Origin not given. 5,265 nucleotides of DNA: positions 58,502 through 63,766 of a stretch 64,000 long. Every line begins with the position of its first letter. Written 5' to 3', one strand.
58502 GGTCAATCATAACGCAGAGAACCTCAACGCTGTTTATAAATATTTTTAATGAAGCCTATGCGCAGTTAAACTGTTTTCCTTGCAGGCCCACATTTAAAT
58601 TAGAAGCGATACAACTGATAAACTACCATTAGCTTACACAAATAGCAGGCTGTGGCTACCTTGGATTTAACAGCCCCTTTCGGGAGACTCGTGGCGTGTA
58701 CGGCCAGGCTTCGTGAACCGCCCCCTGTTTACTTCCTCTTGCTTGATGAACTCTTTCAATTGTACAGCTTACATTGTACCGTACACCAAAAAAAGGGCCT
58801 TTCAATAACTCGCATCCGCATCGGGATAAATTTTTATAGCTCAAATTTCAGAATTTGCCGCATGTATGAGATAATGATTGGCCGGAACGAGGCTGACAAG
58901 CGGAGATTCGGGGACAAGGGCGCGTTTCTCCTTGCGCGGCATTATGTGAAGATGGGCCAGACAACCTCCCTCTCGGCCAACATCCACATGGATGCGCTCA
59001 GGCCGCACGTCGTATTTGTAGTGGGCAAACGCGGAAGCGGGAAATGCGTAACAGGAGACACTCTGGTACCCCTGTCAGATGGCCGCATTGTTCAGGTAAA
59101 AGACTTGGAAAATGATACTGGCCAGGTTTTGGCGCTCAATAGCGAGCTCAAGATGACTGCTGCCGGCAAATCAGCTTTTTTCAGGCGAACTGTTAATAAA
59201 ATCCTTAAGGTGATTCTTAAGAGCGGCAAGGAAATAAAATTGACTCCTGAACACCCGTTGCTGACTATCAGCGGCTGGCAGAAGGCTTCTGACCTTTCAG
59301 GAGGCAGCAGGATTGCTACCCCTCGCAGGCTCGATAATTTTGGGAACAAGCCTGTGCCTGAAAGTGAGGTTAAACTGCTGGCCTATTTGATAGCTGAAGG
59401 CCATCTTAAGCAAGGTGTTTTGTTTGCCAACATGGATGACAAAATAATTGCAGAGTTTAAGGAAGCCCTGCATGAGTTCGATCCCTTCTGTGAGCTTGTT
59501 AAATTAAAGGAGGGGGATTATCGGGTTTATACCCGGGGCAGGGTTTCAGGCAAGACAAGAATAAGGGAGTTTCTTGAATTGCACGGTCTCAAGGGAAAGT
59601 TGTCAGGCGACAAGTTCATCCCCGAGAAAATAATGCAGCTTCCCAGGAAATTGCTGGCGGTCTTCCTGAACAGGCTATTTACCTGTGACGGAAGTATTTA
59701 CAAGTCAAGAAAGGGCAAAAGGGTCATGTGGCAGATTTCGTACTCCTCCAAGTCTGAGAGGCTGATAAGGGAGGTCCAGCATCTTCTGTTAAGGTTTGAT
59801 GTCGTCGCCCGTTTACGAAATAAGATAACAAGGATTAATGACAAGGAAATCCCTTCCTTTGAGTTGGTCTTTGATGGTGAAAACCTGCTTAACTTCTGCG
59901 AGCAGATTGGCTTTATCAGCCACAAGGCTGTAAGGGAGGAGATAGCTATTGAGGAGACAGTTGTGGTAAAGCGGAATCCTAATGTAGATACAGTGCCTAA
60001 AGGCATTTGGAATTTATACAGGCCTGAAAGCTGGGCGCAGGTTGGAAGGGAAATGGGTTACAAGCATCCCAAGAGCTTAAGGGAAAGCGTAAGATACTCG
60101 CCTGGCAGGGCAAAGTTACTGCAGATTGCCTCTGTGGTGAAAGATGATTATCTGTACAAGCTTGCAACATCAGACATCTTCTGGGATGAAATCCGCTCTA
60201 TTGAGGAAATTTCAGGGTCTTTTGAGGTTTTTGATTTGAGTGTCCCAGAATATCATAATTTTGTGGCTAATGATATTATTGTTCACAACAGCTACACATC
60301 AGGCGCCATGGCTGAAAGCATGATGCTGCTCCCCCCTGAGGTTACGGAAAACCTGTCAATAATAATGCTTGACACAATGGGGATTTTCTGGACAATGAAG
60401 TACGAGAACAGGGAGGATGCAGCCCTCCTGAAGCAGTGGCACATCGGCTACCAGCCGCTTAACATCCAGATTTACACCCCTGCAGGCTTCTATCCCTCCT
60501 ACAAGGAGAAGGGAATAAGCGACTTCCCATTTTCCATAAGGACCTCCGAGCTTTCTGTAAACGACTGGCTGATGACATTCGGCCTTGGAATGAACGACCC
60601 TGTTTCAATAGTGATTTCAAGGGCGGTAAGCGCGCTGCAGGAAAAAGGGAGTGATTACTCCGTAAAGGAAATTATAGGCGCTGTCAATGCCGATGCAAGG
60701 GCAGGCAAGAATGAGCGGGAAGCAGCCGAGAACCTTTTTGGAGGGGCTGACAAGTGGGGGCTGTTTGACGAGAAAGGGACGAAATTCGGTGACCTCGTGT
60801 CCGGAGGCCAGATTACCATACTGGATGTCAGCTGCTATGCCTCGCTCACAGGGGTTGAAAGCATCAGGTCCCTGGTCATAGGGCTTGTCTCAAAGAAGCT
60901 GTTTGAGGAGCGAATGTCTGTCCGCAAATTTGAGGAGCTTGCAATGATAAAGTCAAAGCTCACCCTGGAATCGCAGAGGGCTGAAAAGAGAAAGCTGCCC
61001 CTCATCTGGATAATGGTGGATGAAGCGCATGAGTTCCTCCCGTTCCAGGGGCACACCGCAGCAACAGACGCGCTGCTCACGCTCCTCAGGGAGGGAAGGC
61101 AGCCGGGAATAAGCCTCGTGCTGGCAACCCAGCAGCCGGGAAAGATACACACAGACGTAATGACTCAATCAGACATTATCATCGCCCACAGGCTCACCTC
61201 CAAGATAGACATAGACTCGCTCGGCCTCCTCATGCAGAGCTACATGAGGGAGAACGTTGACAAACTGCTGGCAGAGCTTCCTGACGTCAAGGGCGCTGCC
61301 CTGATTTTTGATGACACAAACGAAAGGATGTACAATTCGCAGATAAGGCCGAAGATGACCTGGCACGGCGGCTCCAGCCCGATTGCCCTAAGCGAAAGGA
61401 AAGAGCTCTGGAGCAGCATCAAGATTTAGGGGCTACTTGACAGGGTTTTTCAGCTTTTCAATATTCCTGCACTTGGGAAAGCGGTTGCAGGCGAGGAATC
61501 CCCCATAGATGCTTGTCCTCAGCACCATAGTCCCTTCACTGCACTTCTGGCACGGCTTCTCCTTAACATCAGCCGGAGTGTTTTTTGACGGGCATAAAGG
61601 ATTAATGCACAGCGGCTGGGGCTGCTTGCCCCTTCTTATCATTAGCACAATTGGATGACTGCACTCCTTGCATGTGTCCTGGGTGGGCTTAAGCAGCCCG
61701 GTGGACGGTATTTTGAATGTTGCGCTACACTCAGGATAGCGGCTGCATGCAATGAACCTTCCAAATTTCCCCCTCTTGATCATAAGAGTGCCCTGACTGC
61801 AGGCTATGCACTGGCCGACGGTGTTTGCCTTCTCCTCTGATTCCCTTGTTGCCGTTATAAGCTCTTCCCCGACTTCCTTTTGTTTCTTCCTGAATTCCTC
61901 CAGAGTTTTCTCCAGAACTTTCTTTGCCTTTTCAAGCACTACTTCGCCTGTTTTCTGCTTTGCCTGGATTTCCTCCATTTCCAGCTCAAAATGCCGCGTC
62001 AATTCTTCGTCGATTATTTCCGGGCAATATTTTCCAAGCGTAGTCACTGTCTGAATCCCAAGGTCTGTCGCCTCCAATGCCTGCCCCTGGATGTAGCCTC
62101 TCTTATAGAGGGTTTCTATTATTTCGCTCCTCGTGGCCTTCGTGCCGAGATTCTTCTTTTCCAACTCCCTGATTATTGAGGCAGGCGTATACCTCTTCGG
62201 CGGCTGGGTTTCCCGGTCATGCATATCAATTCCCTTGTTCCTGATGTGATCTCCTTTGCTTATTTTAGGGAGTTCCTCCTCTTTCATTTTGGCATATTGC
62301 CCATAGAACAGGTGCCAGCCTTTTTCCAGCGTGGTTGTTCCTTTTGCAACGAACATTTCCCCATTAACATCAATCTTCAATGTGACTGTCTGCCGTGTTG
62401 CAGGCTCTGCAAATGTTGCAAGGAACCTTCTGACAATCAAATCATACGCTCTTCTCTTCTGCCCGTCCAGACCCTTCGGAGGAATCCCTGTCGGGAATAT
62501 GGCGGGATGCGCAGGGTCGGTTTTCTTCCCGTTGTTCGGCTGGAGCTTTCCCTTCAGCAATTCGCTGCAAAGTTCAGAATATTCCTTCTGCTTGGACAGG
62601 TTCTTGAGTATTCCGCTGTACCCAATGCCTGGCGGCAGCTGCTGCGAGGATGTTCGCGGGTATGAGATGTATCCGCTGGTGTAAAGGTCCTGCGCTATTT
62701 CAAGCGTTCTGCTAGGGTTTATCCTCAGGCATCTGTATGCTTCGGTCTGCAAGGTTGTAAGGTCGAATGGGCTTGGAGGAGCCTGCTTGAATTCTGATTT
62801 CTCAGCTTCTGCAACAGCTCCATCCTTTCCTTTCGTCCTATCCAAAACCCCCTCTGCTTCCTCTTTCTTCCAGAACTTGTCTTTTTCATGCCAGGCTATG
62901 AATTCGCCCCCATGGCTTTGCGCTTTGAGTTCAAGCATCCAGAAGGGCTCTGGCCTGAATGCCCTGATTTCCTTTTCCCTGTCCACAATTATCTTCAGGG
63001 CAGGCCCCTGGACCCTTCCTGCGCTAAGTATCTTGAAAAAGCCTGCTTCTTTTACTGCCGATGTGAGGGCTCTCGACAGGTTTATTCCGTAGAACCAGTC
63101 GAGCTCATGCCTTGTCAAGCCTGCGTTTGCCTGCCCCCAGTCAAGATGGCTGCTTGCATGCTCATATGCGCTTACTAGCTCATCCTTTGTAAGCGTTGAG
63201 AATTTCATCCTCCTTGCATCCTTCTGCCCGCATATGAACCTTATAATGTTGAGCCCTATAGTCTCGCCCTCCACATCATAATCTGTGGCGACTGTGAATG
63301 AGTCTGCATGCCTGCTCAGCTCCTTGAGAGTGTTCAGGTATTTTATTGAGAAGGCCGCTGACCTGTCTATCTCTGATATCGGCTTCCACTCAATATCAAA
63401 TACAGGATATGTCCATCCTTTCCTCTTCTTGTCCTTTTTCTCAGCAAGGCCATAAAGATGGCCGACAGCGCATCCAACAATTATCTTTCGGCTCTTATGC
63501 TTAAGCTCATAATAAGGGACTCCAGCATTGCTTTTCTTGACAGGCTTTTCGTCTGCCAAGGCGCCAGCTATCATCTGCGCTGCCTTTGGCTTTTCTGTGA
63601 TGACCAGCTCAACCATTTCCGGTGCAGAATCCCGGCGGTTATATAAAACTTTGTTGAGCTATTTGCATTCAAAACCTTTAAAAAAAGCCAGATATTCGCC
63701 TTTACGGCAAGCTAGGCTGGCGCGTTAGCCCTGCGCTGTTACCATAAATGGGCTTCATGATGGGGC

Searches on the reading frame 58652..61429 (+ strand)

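Call 51: search_protein_families(library=pfam, proteins=[window:58652-61429:+], max_evalue=0.001)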
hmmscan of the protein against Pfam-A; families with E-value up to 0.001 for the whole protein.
window:58652-61429:+ (925 aa): 2 families
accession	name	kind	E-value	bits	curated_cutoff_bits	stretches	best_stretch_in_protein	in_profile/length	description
PF14890.11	Intein_splicing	-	7.8e-26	91.2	35.8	1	140-546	2-155/155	Intein splicing domain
PF14528.11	LAGLIDADG_3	-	2.2e-21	76.3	22.5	1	336-420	4-82/82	LAGLIDADG-like domain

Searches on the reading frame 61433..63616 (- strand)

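Call 51: search_protein_families(library=pfam, proteins=[window:61433-63616:-], max_evalue=0.001)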
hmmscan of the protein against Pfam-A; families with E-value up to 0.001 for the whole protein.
window:61433-63616:- (727 aa): 3 families
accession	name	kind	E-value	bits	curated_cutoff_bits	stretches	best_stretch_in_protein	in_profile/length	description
PF01131.25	Topoisom_bac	-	4.1e-121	405.3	35.1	1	160-561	4-410/411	DNA topoisomerase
PF01396.24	Zn_ribbon_Top1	-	6.2e-21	74.4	32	2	601-638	2-38/39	Topoisomerase DNA binding C4 zinc finger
PF01751.28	Toprim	-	1.2e-09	38.6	23.1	1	3-140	1-94/96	Toprim domain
